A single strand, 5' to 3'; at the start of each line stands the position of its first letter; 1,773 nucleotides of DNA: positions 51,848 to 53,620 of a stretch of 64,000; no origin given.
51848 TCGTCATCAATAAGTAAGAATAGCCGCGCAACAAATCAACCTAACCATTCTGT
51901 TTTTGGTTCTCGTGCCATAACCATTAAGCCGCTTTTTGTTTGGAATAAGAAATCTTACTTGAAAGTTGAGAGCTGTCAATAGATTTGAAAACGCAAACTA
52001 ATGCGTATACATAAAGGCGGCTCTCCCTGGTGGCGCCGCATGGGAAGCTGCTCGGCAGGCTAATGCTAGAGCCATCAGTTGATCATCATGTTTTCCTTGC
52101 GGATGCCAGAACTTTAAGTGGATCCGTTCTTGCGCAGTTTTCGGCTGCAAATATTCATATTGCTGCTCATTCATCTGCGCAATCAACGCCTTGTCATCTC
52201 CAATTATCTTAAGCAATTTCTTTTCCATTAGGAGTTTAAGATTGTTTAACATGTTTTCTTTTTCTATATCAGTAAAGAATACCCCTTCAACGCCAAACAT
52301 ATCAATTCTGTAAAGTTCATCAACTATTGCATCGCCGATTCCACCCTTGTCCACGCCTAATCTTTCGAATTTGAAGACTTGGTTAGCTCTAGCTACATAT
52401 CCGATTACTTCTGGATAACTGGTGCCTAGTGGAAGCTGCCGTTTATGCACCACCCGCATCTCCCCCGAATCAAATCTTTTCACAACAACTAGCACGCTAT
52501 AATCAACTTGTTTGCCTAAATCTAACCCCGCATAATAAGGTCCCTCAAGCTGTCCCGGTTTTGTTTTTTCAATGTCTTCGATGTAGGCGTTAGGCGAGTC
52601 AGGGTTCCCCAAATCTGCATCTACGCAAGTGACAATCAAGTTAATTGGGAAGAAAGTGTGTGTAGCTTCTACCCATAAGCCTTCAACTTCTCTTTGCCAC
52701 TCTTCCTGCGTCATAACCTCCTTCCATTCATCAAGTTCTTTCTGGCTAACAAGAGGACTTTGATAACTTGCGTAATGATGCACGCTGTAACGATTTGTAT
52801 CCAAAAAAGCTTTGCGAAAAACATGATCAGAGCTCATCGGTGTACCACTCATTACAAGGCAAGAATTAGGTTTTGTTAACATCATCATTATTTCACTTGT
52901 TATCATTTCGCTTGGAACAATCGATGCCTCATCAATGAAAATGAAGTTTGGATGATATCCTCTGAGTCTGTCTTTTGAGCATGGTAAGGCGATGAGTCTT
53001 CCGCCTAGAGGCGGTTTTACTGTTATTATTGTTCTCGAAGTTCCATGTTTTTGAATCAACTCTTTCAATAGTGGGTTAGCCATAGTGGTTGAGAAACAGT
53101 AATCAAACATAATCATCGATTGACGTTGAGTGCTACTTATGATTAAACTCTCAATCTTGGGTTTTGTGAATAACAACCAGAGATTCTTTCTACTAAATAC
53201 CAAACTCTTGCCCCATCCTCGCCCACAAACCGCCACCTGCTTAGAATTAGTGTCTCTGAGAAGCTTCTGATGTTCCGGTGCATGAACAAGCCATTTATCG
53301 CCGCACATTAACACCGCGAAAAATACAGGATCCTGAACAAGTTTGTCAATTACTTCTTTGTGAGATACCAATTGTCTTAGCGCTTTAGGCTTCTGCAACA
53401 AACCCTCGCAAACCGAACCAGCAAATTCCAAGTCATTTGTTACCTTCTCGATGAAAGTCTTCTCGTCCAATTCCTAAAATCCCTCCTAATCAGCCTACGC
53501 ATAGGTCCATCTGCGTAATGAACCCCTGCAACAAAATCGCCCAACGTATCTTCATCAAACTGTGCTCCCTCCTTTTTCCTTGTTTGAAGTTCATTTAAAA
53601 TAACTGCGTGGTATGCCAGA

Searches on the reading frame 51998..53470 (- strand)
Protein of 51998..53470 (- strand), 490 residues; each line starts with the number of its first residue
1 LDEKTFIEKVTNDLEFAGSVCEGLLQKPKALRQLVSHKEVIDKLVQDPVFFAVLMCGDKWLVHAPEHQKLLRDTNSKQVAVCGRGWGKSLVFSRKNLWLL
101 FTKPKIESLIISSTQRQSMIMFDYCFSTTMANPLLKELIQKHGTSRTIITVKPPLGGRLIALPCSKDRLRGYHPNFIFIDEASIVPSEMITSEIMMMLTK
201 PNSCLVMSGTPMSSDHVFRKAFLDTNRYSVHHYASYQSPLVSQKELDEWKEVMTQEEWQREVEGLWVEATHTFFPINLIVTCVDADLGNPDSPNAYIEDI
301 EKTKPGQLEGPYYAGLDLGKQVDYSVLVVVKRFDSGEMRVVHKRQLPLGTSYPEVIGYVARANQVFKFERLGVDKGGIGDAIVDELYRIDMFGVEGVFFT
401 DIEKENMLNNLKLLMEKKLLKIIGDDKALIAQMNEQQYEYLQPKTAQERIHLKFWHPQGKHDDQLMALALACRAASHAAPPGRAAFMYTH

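Call 15: search_protein_families(library=pfam, proteins=[window:51998-53470:-], max_evalue=0.00001)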
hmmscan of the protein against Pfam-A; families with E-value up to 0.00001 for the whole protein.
window:51998-53470:- (490 aa): 1 family
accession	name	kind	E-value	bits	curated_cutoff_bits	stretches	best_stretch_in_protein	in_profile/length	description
PF03237.21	Terminase_6N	-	1.7e-06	28.3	22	1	82-279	4-213/215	Terminase large subunit, T4likevirus-type, N-terminal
